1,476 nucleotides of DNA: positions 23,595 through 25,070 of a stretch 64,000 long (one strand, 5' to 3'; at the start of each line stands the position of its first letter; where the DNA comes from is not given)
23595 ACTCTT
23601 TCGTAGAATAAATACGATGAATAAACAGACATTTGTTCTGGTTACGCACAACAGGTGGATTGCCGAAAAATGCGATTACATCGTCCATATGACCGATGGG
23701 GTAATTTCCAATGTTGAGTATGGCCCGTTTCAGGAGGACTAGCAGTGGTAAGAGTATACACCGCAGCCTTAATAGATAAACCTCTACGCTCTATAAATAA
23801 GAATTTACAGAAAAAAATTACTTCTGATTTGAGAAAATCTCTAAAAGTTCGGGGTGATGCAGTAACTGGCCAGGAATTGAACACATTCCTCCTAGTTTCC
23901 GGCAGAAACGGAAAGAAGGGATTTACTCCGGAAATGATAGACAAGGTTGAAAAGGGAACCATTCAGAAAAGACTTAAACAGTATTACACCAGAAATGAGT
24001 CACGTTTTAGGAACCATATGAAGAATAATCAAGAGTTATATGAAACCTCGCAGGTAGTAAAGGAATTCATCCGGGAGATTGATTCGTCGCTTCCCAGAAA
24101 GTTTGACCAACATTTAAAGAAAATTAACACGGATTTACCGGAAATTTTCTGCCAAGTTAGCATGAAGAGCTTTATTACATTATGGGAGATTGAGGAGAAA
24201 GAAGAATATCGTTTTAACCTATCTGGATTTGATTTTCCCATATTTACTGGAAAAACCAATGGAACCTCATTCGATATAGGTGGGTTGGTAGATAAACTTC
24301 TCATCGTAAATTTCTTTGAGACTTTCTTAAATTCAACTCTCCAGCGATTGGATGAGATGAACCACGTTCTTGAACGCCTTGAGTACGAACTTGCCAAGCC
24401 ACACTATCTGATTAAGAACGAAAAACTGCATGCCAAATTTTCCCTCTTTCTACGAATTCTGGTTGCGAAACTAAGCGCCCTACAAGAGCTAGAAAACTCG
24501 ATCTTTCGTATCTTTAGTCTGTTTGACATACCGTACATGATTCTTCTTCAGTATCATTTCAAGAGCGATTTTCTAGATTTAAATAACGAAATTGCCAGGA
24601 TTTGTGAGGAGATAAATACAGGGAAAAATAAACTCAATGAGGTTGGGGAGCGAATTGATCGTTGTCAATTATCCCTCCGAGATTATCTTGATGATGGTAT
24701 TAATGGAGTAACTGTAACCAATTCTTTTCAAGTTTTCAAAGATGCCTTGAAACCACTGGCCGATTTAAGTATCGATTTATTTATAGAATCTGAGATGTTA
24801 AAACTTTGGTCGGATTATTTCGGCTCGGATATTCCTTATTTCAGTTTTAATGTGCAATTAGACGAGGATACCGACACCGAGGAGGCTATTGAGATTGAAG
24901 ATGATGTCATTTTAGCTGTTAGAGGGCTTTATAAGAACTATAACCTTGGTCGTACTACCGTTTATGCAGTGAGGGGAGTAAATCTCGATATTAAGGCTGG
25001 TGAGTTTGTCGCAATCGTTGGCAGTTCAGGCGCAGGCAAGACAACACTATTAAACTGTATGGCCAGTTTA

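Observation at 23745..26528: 927-aa ABC ATPase fused to an unknown N-terminal domain, a coiled coil of about 230 aa and a C-terminal winged helix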

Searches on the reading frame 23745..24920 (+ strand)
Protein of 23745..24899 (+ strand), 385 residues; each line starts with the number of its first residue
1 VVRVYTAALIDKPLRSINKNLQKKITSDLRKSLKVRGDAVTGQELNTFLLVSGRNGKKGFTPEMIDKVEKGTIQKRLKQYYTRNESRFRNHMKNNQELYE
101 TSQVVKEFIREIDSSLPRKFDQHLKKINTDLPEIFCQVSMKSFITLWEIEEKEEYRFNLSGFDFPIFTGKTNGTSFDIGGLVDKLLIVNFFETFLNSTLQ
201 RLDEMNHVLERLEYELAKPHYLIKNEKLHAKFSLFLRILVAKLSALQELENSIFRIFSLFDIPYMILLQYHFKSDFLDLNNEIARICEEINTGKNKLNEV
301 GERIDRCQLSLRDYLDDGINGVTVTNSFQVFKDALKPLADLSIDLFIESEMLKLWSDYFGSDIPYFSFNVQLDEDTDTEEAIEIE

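Call 6: find_homologous_proteins(query=window:23745-24899:+)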
Query window:23745-24899:+ (385 aa): 249 proteins with E <= 0.001 among 3495 candidates; the best 120 are listed.
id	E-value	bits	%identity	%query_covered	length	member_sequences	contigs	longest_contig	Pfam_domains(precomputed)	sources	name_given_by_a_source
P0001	5.1e-193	659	77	100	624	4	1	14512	PF00005.34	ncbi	ncbi:MAG: ABC transporter ATP-binding protein, partial [Candidatus Hermodarchaeota archaeon]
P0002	2.0e-153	529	63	98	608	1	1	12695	PF00005.34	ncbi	ncbi:MAG: ATP-binding cassette domain-containing protein [Promethearchaeota archaeon]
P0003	4.6e-152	525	64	98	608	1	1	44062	PF00005.34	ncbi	-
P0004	5.3e-152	525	63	98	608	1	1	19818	PF00005.34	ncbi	ncbi:MAG: ABC transporter ATP-binding protein [Candidatus Thorarchaeota archaeon]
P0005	1.1e-151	523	63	100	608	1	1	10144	PF00005.34,PF02463.26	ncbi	ncbi:MAG: ABC transporter ATP-binding protein [Candidatus Hodarchaeota archaeon]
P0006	3.5e-151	522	63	98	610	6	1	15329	PF00005.34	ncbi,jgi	ncbi:MAG: ABC transporter ATP-binding protein [Candidatus Hodarchaeales archaeon]|jgi:putative ABC t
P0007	3.4e-150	519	64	98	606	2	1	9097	PF00005.34,PF13304.13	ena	-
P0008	2.2e-149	516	63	98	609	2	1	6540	PF00005.34,PF02463.26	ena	-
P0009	5.3e-149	515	61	98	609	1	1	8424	PF00005.34,PF02463.26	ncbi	-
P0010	8.8e-148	511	64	96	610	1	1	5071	PF00005.34,PF13401.13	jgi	jgi:putative ABC transport system ATP-binding protein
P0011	5.9e-147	508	61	98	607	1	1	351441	PF00005.34,PF02463.26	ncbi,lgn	ncbi:MAG: ABC transporter ATP-binding protein [Promethearchaeota archaeon]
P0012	2.9e-146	506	61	99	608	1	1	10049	PF00005.34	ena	-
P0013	7.1e-146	504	63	98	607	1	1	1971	PF00005.34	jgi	jgi:putative ABC transport system ATP-binding protein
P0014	1.4e-145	503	61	96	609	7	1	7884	PF00005.34,PF13304.13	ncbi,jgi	ncbi:MAG: ABC transporter ATP-binding protein [Candidatus Hodarchaeales archaeon]|jgi:putative ABC t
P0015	1.7e-144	500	60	98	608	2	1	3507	PF00005.34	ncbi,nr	ncbi:MAG: ABC transporter ATP-binding protein [Candidatus Heimdallarchaeota archaeon]|nr:ABC transpo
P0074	1.5e-109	385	49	96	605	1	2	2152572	PF00005.34,PF13401.13,PF02463.26,PF13304.13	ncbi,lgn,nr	ncbi:MAG: ABC transporter ATP-binding protein [Candidatus Bathyarchaeota archaeon]|nr:ABC transporte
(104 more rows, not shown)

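Call 11: find_encoding_contigs(protein=P0001, flank=10000, max_places=3)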
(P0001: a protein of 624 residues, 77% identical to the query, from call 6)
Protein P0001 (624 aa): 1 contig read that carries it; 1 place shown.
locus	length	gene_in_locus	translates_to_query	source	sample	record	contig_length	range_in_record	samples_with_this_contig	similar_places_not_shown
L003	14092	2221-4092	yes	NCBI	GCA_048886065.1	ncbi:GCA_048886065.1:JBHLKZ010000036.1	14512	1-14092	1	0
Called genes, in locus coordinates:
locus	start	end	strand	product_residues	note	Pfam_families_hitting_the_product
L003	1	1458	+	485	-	PF02687:FtsX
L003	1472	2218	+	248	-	PF00005:ABC_tran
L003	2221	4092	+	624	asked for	PF00005:ABC_tran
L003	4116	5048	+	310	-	PF04513:Baculo_PEP_C (faint)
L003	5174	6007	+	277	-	PF04414:tRNA_deacylase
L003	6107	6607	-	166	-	PF22784:PTP-SAK, PF22785:Tc-R-P, PF00782:DSPc, PF22741:PTP-NADK (weak), PF14566:PTPlike_phytase (faint)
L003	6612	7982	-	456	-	PF07690:MFS_1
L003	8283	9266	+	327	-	PF02754:CCG (weak)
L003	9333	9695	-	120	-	-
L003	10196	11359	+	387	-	PF00149:Metallophos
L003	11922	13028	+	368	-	-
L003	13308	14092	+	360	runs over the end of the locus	-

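Call 32: find_encoding_contigs(protein=P0011, flank=9000, max_places=1)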
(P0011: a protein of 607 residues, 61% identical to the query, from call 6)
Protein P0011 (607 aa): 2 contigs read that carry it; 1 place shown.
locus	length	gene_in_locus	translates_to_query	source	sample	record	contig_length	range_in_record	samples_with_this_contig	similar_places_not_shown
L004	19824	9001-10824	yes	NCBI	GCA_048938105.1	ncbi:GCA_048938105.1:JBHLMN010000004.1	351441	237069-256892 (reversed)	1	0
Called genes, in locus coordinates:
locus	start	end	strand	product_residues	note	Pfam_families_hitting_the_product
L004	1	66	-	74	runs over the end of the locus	-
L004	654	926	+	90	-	-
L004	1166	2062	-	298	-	-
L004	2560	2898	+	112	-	-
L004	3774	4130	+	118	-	PF03551:PadR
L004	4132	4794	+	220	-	PF06271:RDD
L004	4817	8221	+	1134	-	PF02687:FtsX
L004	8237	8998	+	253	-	PF00005:ABC_tran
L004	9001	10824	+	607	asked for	PF02463:SMC_N (faint), PF00005:ABC_tran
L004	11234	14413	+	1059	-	-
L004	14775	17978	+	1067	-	-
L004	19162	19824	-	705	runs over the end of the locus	PF00496:SBP_bac_5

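Call 33: find_encoding_contigs(protein=P0074, flank=9000, max_places=1)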
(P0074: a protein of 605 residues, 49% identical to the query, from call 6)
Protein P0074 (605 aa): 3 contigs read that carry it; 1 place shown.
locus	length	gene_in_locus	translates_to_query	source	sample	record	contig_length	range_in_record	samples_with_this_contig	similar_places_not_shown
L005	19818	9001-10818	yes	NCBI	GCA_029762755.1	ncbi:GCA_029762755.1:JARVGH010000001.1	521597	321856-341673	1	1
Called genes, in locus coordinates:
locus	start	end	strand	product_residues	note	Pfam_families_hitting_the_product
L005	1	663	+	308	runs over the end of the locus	PF01008:IF-2B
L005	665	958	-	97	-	-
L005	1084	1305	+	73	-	-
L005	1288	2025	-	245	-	-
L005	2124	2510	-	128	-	PF20393:Pro_CA_2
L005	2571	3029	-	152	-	PF00258:Flavodoxin_1 (weak), PF12641:Flavodoxin_3, PF12724:Flavodoxin_5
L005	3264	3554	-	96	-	-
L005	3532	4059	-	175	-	PF13187:Fer4_9 (faint), PF13484:Fer4_16 (faint), PF14697:Fer4_21 (faint), PF25160:LdpA_Fe-S-bd (faint), PF13237:Fer4_10 (weak), PF13247:Fer4_11, PF12838:Fer4_7 (weak), PF00037:Fer4 (weak), +1 more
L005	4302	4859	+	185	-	PF03551:PadR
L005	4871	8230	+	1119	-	PF02687:FtsX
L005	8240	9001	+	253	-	PF00005:ABC_tran, PF13304:AAA_21 (faint)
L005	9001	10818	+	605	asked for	PF13401:AAA_22 (faint), PF00005:ABC_tran, PF02463:SMC_N (faint), PF13304:AAA_21 (faint)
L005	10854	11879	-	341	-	PF10111:Glyco_tranf_2_2, PF13506:Glyco_transf_21, PF13641:Glyco_tranf_2_3, PF00535:Glycos_transf_2, PF13632:Glyco_trans_2_3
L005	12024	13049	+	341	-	PF00535:Glycos_transf_2, PF10111:Glyco_tranf_2_2, PF13506:Glyco_transf_21, PF13641:Glyco_tranf_2_3, PF13632:Glyco_trans_2_3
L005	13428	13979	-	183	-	PF21473:OB_Ssb-like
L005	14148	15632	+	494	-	PF01139:RtcB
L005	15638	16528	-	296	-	PF07934:OGG_N, PF00730:HhH-GPD (weak)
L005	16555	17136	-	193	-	PF00753:Lactamase_B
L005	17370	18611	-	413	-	PF00171:Aldedh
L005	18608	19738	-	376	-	PF00696:AA_kinase, PF01472:PUA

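Call 34: predict_structure(alignment_id=A3)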
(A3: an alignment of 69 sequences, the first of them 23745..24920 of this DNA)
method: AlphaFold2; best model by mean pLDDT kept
length: 392 residues; sequences in the alignment: 69
mean_pLDDT: 90.4   pTM: 0.86
mean pLDDT of the five models: 90.4, 89.9, 89.3, 88.1, 85.5
residues with pLDDT >= 90: 301; 70-90: 66; 50-70: 18; < 50: 7
segments of 3 or more residues with pLDDT < 50: 375-380
pLDDT, mean of each block of 10 residues (from residue 1): 94 93 96 89 92 83 92 97 95 93 96 97 93 94 94 92 92 76 95 95 97 93 93 95 92 95 92 86 96 96 95 80 89 95 96 92 84 50 68 48
secondary structure, 60 per line:
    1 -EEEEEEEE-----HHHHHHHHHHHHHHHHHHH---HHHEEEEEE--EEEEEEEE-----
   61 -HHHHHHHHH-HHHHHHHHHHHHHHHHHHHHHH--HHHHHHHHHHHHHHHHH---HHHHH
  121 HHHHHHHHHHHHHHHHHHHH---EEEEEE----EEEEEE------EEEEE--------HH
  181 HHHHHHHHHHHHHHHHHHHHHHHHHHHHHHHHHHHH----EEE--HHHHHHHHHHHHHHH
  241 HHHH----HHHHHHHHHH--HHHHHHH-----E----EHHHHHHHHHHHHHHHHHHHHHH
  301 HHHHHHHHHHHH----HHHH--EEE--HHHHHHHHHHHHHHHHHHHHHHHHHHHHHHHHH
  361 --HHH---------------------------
elements in order: E2-9 H15-33 E40-45 E48-55 H62-70 H72-93 H96-112 H116-140 E144-149 E154-159 E166-170 H179-216 E221-223 H226-244 H249-258 H261-267 H279-312 H317-320 E323-325 H328-360

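Call 39: fold_search(model_id=the predicted structure, library=pdb)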
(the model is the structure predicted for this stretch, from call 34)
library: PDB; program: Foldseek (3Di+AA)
matches with E <= 10: 499; with E <= 0.001: 0
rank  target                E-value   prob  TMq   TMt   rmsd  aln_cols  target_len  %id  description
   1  8d9p                  4.2e-02  0.95  0.21  0.38  21.9       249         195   11  De Novo Photosynthetic Reaction Center Protein Equipped with Heme B and Mn(II) cations (released 2022-09-28)
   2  5vju                  8.0e-02  0.91  0.21  0.39  24.0       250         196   12  De Novo Photosynthetic Reaction Center Protein Variant Equipped with His-Tyr H-bond, Heme B, and Cd(II) ions (released 2018-04-25)
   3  6z0c_A                9.6e-02  0.72  0.18  0.33  21.6       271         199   11  Structure of in silico modelled artificial Maquette-3 protein (released 2021-03-17)
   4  4phq_B                1.0e-01  0.20  0.14  0.17  16.2       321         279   14  ClyA CC6/264 ox (6-303) (released 2014-09-24)
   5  6z0c_C                1.3e-01  0.66  0.18  0.33  21.6       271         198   11  Structure of in silico modelled artificial Maquette-3 protein (released 2021-03-17)
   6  8d9o                  1.4e-01  0.69  0.19  0.35  21.5       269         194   10  De Novo Photosynthetic Reaction Center Protein in Apo-State (released 2022-09-28)
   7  5vjs                  2.0e-01  0.66  0.19  0.35  23.5       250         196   13  De Novo Photosynthetic Reaction Center Protein Equipped with Heme B, a synthetic Zn porphyrin, and Zn(II) cations (released 2018-04-25)
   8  9g71_A                2.0e-01  0.33  0.19  0.19  29.2       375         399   11  Cryo-EM structure of TTYH2 in complex with lipids in GDN (released 2025-05-21)
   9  6z0c_B                2.2e-01  0.77  0.21  0.39  21.5       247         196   12  Structure of in silico modelled artificial Maquette-3 protein (released 2021-03-17)
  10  8zah_B                3.0e-01  0.96  0.25  0.38  10.8       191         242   15  Crystal structure of the channel protein CorA from Campylobacter jejuni (released 2024-06-19)
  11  6z0c_D                3.0e-01  0.69  0.21  0.40  20.7       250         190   11  Structure of in silico modelled artificial Maquette-3 protein (released 2021-03-17)
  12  4phq_C                3.6e-01  0.14  0.14  0.18  16.9       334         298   12  ClyA CC6/264 ox (6-303) (released 2014-09-24)
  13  7p5j_A                3.6e-01  0.06  0.09  0.09  35.1       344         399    9  Cryo-EM structure of human TTYH1 in GDN (released 2021-08-11)
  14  4pho_C                3.9e-01  0.12  0.14  0.17  16.2       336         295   13  ClyA CC6/264 ox (2-303) (released 2014-09-24)
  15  7p5m_A                4.1e-01  0.14  0.16  0.16  32.0       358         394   13  Cryo-EM structure of human TTYH2 in lipid nanodiscs (released 2021-08-11)
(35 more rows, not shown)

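Call 60: search_solved_structures(query=A5, max_evalue=10)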
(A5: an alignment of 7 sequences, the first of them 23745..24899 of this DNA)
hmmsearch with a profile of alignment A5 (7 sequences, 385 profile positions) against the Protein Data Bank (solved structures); distinct sequences matched with E-value up to 10: 4.
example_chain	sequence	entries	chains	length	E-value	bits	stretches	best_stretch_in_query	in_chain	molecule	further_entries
1p68_A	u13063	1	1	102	0.006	18.9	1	273-339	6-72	De novo designed protein S-824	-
8eja_B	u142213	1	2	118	0.077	15.3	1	202-253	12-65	aBAK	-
9clb_B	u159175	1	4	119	0.079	15.2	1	202-253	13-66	aBAK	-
2jua_A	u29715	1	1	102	0.43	12.8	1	273-338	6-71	de novo protein S836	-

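Call 61: search_protein_families(library=pfam, alignment_id=A5, max_evalue=1)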
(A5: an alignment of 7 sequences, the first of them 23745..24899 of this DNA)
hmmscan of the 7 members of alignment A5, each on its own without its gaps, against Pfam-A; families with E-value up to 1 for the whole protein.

A. member 1, window:23745-24899:+ (385 aa): 3 families
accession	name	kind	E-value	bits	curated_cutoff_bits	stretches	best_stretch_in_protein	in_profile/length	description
PF21559.3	Reb1_MybAD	-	0.047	14.5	27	0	222-246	30-54/68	DNA-binding protein reb1, Myb-associated domain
PF22182.2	DUF6945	-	0.13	12.8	28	1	73-128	17-72/83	Domain of unknown function (DUF6945)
PF06825.17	HSBP1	-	0.17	12.2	28.6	0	191-216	18-43/51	Heat shock factor binding protein 1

B. families by the number of members that match (of 7 scanned): 20 families
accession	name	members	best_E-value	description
PF11427.14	HTH_Tnp_Tc3_1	4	0.0055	Tc3 transposase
PF06825.17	HSBP1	3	0.12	Heat shock factor binding protein 1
PF21559.3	Reb1_MybAD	2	0.0032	DNA-binding protein reb1, Myb-associated domain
PF22182.2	DUF6945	2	0.01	Domain of unknown function (DUF6945)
PF00620.32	RhoGAP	2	0.053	RhoGAP domain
PF10488.14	PP1c_bdg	2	0.11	Phosphatase-1 catalytic subunit binding region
PF18890.5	FANCL_d2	2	0.15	FANCL UBC-like domain 2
PF15047.11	DUF4533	1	0.019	Protein of unknown function (DUF4533)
PF02403.27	Seryl_tRNA_N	1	0.037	Seryl-tRNA synthetase N-terminal domain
PF11537.13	NitrOD5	1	0.092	Nitrosopumilus output domain 5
PF21858.2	DUF6914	1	0.16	Family of unknown function (DUF6914)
PF03496.20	ADPrib_exo_Tox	1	0.16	ADP-ribosyltransferase exoenzyme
PF23229.2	DUF7067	1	0.17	Alpha-glucan water dikinase, DUF7067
PF16326.10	ABC_tran_CTD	1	0.25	ABC transporter C-terminal domain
PF07889.17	DUF1664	1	0.33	Protein of unknown function (DUF1664)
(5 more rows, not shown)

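Call 67: search_protein_families(library=padloc, proteins=[window:23745-24899:+], max_evalue=0.01)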
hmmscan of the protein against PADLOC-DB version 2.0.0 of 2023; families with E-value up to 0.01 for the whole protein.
window:23745-24899:+ (385 aa): 0 families

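Call 73: fold_search(model_id=the predicted structure, library=viral)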
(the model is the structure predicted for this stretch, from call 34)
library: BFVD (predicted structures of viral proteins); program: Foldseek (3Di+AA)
matches with E <= 10: 399; with E <= 0.001: 0
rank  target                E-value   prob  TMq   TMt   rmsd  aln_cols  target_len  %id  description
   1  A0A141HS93            1.6e-02  0.30  0.13  0.06  28.9       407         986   11  (no name in the UniProt tables at hand)
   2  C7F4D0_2              9.2e-02  0.28  0.15  0.05  59.5       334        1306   11  (no name in the UniProt tables at hand)
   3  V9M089                1.5e-01  0.10  0.12  0.12  32.9       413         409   11  Uncharacterized protein [Vibrio phage VP4B]
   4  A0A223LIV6            1.7e-01  0.21  0.16  0.17  23.4       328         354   11  Uncharacterized protein [Erwinia phage vB_EamM_Joad]
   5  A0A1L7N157            2.0e-01  0.08  0.12  0.10  38.3       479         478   10  Uncharacterized protein [Ralstonia phage RP12]
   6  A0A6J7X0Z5            2.2e-01  0.15  0.14  0.10  42.1       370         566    8  Uncharacterized protein [uncultured Caudovirales phage]
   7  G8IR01                2.5e-01  0.66  0.25  0.12  15.8       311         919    9  MuF-like minor capsid protein [Mycobacterium phage Fionnbharth]
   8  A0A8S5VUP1            2.7e-01  0.11  0.11  0.15  24.8       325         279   11  (no name in the UniProt tables at hand)
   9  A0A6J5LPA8            2.9e-01  0.72  0.15  0.39   5.5       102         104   16  Uncharacterized protein [uncultured Caudovirales phage]
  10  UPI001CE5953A         3.1e-01  0.08  0.12  0.07  42.7       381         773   12  (no name look-up for this kind of identifier)
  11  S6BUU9                3.4e-01  0.25  0.21  0.18  27.1       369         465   10  Putative tail lysin [Bacillus phage phiNIT1]
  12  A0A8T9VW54            3.9e-01  0.87  0.25  0.52  13.2       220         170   11  (no name in the UniProt tables at hand)
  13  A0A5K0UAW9            4.5e-01  0.13  0.18  0.06  53.2       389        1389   12  DNA repair exonuclease [Yasminevirus sp. GU-2018]
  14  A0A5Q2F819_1          4.9e-01  0.12  0.17  0.08  45.9       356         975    9  Tape measure protein [Gordonia phage Sixama]
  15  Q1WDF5                4.9e-01  0.10  0.15  0.06  52.6       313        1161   10  (no name in the UniProt tables at hand)
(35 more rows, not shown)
